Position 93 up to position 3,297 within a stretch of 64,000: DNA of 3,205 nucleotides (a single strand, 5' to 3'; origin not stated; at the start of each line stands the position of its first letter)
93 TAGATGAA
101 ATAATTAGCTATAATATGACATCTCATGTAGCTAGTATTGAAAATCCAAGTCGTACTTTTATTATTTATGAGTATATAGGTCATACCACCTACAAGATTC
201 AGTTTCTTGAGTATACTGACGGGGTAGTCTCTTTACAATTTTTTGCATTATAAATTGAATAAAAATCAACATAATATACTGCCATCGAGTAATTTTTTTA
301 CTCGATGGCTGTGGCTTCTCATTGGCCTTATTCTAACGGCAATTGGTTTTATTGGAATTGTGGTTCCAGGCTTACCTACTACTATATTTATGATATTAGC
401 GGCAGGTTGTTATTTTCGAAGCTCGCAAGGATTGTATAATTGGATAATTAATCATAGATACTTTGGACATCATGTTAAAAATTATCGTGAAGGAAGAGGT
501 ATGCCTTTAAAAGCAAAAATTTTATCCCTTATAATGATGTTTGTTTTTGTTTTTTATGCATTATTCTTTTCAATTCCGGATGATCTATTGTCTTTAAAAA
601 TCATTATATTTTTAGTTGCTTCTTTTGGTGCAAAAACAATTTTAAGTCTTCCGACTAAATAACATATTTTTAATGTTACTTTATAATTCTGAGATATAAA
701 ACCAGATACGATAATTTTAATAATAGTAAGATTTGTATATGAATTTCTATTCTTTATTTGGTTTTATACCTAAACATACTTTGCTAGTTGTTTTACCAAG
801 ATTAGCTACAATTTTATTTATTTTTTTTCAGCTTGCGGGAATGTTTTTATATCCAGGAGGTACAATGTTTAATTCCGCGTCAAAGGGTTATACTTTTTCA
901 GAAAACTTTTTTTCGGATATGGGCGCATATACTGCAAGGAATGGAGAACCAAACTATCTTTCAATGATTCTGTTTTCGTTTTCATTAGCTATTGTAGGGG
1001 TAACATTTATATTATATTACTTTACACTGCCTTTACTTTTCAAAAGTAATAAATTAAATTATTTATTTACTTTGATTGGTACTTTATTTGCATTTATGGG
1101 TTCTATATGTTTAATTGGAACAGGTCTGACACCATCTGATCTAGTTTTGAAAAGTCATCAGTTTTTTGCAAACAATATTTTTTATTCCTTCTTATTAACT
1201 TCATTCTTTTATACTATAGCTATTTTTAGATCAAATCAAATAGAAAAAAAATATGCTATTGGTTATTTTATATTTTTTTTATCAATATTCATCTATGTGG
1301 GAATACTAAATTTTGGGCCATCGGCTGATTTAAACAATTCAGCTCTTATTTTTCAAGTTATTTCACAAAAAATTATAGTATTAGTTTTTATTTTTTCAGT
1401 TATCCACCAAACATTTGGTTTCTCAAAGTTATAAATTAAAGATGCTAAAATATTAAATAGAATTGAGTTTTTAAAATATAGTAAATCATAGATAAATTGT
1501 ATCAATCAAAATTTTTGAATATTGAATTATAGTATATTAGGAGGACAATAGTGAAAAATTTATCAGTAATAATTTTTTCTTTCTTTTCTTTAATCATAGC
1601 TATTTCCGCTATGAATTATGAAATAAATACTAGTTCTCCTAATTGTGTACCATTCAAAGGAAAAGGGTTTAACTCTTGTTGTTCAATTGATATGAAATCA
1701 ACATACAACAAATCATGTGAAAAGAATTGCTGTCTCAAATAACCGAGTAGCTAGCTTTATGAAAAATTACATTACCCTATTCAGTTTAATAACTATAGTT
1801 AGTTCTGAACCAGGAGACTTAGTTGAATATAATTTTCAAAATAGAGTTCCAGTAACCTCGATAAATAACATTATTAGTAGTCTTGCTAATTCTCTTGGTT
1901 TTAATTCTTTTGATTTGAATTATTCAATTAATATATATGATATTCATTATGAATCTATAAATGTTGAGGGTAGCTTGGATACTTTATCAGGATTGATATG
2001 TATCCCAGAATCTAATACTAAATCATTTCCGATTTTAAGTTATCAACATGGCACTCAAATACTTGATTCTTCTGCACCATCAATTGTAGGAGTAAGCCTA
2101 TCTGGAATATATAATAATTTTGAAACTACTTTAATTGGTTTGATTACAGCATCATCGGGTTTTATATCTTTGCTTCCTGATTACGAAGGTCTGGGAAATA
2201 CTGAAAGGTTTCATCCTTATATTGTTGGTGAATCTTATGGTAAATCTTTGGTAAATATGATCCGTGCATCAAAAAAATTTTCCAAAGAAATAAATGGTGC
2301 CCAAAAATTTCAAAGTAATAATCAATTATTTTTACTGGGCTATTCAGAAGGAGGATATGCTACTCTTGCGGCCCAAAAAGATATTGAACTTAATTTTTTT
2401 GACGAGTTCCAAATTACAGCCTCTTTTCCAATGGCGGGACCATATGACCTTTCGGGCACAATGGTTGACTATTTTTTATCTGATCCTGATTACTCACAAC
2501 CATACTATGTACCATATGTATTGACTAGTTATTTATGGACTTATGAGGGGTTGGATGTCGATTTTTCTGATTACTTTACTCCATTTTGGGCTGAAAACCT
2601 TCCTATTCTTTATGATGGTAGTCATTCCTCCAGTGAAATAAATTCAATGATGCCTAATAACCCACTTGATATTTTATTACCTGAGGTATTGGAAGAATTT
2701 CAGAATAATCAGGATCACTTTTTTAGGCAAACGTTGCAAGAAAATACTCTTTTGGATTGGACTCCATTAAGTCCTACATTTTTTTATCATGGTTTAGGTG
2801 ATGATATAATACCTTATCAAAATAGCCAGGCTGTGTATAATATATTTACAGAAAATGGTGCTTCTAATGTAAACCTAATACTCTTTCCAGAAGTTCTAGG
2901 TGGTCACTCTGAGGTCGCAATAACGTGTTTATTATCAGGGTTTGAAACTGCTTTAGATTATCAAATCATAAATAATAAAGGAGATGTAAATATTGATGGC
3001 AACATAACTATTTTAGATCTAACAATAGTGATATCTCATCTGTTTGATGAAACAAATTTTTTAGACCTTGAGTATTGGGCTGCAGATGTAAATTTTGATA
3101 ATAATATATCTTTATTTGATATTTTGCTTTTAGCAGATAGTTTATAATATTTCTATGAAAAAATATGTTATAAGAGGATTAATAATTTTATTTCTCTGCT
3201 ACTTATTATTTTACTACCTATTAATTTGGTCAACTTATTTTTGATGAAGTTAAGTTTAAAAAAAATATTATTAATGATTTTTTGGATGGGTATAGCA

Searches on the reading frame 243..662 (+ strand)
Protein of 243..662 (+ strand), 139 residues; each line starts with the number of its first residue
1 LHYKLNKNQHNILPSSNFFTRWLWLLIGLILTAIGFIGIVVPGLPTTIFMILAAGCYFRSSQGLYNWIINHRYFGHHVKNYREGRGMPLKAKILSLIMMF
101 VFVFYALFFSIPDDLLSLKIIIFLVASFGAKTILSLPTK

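Call 54: search_protein_families(library=pfam, proteins=[window:243-662:+], max_evalue=0.0001)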
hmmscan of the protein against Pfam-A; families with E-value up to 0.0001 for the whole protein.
window:243-662:+ (139 aa): 1 family
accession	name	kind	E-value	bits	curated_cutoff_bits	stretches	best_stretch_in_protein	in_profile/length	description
PF04304.18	DUF454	-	2.5e-34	118.2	35.1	1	21-138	1-115/115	Protein of unknown function (DUF454)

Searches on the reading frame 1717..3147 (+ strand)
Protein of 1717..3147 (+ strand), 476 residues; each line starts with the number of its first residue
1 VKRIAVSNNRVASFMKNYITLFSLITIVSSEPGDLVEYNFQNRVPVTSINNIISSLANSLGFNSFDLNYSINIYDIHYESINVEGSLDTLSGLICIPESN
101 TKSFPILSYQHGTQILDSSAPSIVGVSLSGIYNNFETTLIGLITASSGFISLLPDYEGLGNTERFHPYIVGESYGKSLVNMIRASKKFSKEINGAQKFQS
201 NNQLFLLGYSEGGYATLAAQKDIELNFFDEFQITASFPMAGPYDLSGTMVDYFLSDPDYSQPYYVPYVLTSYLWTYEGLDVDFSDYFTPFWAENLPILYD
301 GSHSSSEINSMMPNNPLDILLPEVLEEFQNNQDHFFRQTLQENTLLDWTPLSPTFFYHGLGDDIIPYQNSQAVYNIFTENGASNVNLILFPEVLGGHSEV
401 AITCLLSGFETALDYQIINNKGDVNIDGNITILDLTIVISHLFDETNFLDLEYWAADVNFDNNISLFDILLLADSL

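Call 3: search_protein_families(library=pfam, proteins=[window:1717-3147:+], max_evalue=1)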
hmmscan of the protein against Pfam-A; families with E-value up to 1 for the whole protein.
window:1717-3147:+ (476 aa): 4 families
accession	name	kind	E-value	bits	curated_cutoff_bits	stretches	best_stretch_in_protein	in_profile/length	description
PF03583.20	LIP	-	2.7e-16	60.2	23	2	127-220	6-89/286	Secretory lipase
PF00404.24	Dockerin_1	-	2e-09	37.9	22.9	1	421-473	1-53/57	Dockerin type I domain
PF00326.27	Peptidase_S9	-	1.7e-06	28.1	22.6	2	144-221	10-83/213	Prolyl oligopeptidase family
PF12146.15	Hydrolase_4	-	0.029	14.1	27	0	147-219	30-93/239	Serine aminopeptidase, S33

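Call 4: search_protein_families(library=ncbifam, proteins=[window:1717-3147:+], max_evalue=1)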
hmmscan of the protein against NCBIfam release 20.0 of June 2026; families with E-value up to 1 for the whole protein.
window:1717-3147:+ (476 aa): 1 family
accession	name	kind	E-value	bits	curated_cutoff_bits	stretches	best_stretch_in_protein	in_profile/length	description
NF050057.1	e_dPHAmcl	equivalog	0.083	12.2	270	1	353-387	193-227/252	extracellular medium-chain-length polyhydroxyalkanoate depolymerase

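Call 31: find_homologous_proteins(query=window:1759-3144:+, max_evalue=0.001)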
Query window:1759-3144:+ (462 aa): 1024 proteins with E <= 0.001 among 8000 candidates; the best 120 are listed.
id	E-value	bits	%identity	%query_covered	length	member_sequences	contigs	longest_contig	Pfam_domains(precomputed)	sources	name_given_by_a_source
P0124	0.0e+0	1025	100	100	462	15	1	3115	PF00326.28,PF00404.25,PF03583.21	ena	-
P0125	3.6e-272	921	88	100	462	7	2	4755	PF00326.28,PF00404.25,PF03583.21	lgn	-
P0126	4.9e-265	898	85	100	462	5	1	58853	PF00326.28,PF00404.25,PF03583.21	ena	-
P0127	3.2e-226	770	73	98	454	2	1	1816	PF00326.28,PF00404.25,PF03583.21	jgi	jgi:hypothetical protein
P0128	1.0e-188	646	63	100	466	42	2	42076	PF00326.28,PF03583.21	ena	-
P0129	2.5e-180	618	61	97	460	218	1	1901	PF03583.21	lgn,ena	-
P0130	3.8e-178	611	60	98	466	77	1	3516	PF03583.21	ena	-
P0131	1.8e-177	609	57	98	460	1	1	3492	PF03583.21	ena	-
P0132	2.3e-176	605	59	96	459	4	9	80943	PF03583.21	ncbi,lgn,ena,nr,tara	ncbi:MAG: hypothetical protein CMG55_04130 [Candidatus Marinimicrobia bacterium]|nr:hypothetical pro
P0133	8.3e-176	604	61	96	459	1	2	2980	PF03583.21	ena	-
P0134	8.3e-176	604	60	97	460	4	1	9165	PF00326.28,PF03583.21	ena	-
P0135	1.6e-175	603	61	96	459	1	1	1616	PF03583.21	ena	-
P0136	1.7e-175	603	58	97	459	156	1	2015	PF03583.21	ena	-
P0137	1.7e-175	603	60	96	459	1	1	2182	PF03583.21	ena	-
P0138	3.1e-175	602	60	99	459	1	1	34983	PF03583.21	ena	-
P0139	4.6e-175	601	60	99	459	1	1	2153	PF03583.21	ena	-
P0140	4.7e-175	601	61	96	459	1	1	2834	PF03583.21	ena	-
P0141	5.5e-175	601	61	96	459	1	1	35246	PF03583.21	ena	-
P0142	6.0e-175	601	59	100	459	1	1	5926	PF03583.21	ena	-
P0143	7.2e-175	601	61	96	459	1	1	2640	PF03583.21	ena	-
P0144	8.0e-175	600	59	99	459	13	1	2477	PF03583.21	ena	-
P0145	1.7e-174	599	61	96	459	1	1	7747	PF03583.21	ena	-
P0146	6.0e-174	597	57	97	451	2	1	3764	PF00326.28,PF00404.25,PF03583.21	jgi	-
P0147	1.5e-173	596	59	97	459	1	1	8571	PF03583.21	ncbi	-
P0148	2.0e-173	596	59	97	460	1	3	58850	PF03583.21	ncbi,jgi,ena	-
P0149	5.1e-173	594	57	100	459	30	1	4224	PF00326.28,PF03583.21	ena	-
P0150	7.6e-173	594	56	97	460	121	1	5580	PF00404.25,PF03583.21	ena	-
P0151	1.8e-172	593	59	99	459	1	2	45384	PF00326.28,PF03583.21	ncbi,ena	-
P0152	1.9e-172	593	57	97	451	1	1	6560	PF00326.28,PF00404.25,PF03583.21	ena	-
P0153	2.5e-172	592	56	100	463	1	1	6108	PF00404.25,PF03583.21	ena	-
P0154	4.1e-172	591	57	97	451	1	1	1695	PF03583.21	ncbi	-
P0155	1.0e-171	590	56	100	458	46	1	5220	PF03583.21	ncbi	-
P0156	1.5e-171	590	57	99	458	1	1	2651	PF03583.21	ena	-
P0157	2.4e-171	589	58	98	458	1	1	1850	PF03583.21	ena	-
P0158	3.6e-171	588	57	97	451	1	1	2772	PF03583.21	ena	-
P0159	4.3e-171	588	58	98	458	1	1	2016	PF03583.21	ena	-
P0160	4.4e-171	588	58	97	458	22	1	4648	PF03583.21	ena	-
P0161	6.4e-171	587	57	97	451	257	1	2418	PF03583.21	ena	-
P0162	6.5e-171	587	58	97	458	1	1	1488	PF03583.21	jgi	-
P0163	7.2e-171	587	56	100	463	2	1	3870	PF00326.28,PF03583.21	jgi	-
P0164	1.2e-170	587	57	97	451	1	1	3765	PF03583.21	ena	-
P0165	2.3e-170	586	56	100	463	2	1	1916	PF03583.21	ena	-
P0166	2.5e-170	586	57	97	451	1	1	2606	PF03583.21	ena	-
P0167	2.5e-170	586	58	97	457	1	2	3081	PF03583.21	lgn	-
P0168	2.9e-170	585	59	99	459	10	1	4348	PF00326.28,PF03583.21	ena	-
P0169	5.3e-170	584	58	97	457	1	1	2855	PF03583.21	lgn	-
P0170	6.0e-170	584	57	97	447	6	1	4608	PF03583.21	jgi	-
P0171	6.4e-170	584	58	97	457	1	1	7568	PF03583.21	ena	-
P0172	7.0e-170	584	57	100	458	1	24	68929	PF03583.21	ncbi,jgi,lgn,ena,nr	ncbi:MAG: hypothetical protein HOF42_00395 [Candidatus Marinimicrobia bacterium]|nr:hypothetical pro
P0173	7.2e-170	584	57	100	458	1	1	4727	PF03583.21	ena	-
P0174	7.4e-170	584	58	97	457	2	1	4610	PF03583.21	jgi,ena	jgi:hypothetical protein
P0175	7.9e-170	584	58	99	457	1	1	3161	PF03583.21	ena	-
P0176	8.2e-170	584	56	100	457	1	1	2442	PF03583.21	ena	-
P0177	9.1e-170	584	57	98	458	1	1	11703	PF03583.21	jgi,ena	-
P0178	1.3e-169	583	56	100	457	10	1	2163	PF00326.28,PF03583.21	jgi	-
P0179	1.4e-169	583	56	98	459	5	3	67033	PF03583.21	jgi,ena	-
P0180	1.5e-169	583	58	97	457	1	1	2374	PF03583.21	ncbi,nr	ncbi:MAG: hypothetical protein HOC18_00105, partial [Candidatus Marinimicrobia bacterium]|nr:hypothe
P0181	1.5e-169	583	58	97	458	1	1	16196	PF03583.21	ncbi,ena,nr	ncbi:MAG: hypothetical protein HN655_01970 [Candidatus Marinimicrobia bacterium]|nr:hypothetical pro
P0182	1.5e-169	583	58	97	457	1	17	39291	PF03583.21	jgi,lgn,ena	-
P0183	1.7e-169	583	57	97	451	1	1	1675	PF03583.21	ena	-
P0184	2.6e-169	582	57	97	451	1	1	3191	PF03583.21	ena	-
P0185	2.7e-169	582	57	97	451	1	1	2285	PF03583.21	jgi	-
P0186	3.1e-169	582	56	100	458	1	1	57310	PF03583.21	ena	-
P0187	3.2e-169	582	58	97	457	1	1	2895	PF03583.21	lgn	-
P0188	4.2e-169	582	58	97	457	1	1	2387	PF03583.21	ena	-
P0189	5.8e-169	581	56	100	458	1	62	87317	PF03583.21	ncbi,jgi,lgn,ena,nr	ncbi:MAG: hypothetical protein HOA19_03420 [Candidatus Marinimicrobia bacterium]|nr:hypothetical pro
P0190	8.4e-169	581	57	97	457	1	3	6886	PF03583.21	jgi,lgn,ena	jgi:hypothetical protein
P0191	1.2e-168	580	58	97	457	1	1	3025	PF03583.21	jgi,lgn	-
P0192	1.2e-168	580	57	97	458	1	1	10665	PF03583.21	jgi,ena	-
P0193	1.4e-168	580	57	98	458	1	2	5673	PF03583.21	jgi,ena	jgi:hypothetical protein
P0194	1.4e-168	580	58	97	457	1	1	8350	PF03583.21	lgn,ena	-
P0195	1.9e-168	579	57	97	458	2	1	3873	PF03583.21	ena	-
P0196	2.1e-168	579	57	97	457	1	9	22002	PF03583.21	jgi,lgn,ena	jgi:hypothetical protein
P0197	2.4e-168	579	57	97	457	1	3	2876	PF03583.21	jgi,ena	jgi:hypothetical protein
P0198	3.0e-168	579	57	98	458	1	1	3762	PF03583.21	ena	-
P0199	3.0e-168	579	57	97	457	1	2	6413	PF03583.21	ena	-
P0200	3.5e-168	578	57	98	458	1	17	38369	PF03583.21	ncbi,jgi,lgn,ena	jgi:hypothetical protein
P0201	6.7e-168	578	57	97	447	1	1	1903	PF03583.21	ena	-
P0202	7.1e-168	577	56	100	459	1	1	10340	PF03583.21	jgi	jgi:pimeloyl-ACP methyl ester carboxylesterase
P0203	1.1e-167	577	57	98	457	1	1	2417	PF03583.21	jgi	jgi:hypothetical protein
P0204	1.4e-167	576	57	98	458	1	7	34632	PF03583.21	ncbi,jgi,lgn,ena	ncbi:MAG: hypothetical protein ACKVLE_03850 [Fidelibacterota bacterium]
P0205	1.6e-167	576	57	98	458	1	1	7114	PF03583.21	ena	-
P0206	1.7e-167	576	58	97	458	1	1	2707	PF03583.21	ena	-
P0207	2.3e-167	576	57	97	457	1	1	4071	PF03583.21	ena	-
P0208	2.4e-167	576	56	100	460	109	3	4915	PF03583.21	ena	-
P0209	2.5e-167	576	57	98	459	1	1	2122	PF03583.21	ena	-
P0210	2.6e-167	576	56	97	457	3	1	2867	PF03583.21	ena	-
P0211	5.9e-167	574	57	99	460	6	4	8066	PF00326.28,PF03583.21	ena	-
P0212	2.1e-166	573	56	100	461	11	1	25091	PF03583.21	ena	-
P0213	5.2e-166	571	57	97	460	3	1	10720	PF03583.21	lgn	-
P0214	9.6e-166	570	57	97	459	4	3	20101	PF03583.21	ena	-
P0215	5.9e-165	568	55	97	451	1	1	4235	PF03583.21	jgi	-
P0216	5.9e-165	568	55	97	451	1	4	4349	PF03583.21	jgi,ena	jgi:hypothetical protein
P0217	7.8e-165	567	59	90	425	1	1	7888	PF03583.21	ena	-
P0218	2.6e-164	566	55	97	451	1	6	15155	PF03583.21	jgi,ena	jgi:hypothetical protein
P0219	2.6e-164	566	55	97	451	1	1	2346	PF03583.21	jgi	-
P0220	3.1e-164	565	55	97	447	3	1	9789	PF03583.21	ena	-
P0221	3.4e-164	565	55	97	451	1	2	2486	PF03583.21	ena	-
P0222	3.8e-164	565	55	97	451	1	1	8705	PF03583.21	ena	-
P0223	3.9e-164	565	55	97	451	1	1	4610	PF03583.21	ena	-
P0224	4.2e-164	565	56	99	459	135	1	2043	PF03583.21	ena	-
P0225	4.8e-164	565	56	98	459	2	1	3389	PF03583.21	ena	-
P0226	5.5e-164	565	55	97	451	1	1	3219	PF03583.21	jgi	-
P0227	6.8e-164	564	55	97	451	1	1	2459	PF03583.21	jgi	-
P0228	7.1e-164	564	55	97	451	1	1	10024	PF03583.21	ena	-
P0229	7.5e-164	564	55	97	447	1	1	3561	PF03583.21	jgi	-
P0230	8.3e-164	564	55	97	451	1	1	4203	PF03583.21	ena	-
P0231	8.6e-164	564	55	97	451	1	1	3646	PF03583.21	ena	-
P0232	8.8e-164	564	55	97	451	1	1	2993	PF03583.21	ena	-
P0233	9.1e-164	564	55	97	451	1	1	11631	PF03583.21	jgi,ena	-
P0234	1.0e-163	564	55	97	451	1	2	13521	PF03583.21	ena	-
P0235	1.2e-163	564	55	97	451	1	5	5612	PF03583.21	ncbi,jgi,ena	-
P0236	1.2e-163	563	55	97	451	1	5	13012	PF03583.21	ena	-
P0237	1.4e-163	563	55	97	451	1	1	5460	PF03583.21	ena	-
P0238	1.4e-163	563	55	97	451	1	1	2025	PF03583.21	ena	-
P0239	1.5e-163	563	55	97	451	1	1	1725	PF03583.21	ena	-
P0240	1.5e-163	563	55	97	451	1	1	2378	PF03583.21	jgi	-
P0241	1.7e-163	563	55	97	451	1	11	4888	PF03583.21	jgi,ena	jgi:predicted esterase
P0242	2.1e-163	563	55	97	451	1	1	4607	PF03583.21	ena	-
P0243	2.2e-163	563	55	97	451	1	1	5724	PF03583.21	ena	-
